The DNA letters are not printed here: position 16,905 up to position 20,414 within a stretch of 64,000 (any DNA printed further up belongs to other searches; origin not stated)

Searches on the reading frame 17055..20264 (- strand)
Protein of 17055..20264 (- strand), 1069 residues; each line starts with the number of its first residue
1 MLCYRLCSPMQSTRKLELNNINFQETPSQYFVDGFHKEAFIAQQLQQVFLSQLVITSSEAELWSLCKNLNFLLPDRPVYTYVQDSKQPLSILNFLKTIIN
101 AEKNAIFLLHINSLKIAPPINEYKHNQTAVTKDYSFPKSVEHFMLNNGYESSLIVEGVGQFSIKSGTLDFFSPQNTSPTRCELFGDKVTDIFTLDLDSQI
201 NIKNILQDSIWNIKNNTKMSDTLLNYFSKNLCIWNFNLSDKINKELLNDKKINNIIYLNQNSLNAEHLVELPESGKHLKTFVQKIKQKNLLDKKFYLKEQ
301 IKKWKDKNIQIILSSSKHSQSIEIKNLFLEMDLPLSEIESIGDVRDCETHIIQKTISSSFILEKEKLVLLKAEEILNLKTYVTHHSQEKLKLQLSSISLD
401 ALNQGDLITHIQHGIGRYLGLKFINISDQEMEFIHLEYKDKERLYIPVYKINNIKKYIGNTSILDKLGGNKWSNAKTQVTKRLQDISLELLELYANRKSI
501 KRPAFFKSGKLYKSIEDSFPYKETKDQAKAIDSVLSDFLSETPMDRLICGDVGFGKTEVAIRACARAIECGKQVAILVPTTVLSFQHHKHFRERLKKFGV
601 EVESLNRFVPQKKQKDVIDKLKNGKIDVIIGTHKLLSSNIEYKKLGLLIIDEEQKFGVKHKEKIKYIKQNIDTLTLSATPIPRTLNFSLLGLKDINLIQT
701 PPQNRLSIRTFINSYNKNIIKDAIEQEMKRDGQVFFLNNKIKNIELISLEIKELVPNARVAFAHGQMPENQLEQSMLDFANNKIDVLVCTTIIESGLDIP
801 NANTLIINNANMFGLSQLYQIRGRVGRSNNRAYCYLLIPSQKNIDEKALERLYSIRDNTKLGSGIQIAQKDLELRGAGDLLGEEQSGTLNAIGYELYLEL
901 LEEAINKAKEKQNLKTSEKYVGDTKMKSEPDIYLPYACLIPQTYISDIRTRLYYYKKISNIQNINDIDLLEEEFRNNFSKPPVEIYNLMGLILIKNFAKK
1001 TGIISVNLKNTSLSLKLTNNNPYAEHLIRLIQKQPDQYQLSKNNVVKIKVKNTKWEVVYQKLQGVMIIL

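Call 62: search_protein_families(library=pfam, proteins=[window:17055-20264:-], max_evalue=0.001)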
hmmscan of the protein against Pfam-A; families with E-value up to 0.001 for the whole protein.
window:17055-20264:- (1069 aa): 7 families
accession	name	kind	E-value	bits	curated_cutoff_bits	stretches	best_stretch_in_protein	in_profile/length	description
PF00270.35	DEAD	-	4.1e-26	92.1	26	1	524-684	1-163/167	DEAD/DEAH box helicase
PF00271.37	Helicase_C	-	8.2e-25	87.6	23.5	1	721-828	7-109/110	Helicase conserved C-terminal domain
PF03461.20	TRCF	-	8.6e-19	68.1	25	1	935-1022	2-89/95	TRCF domain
PF02559.22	CarD_TRCF_RID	-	6.6e-16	58.6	23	1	402-458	1-57/57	CarD-like/TRCF RID domain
PF04851.21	ResIII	-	1.3e-09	38.7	22.5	1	524-680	5-162/164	Type III restriction enzyme, res subunit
PF17757.6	UvrB_inter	-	5.5e-09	36.5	22.9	1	141-206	15-81/91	UvrB interaction domain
PF22590.2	Cas3-like_C_2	-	0.00021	22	27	1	733-829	4-105/106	CRISPR-associated nuclease/helicase Cas3, C-terminal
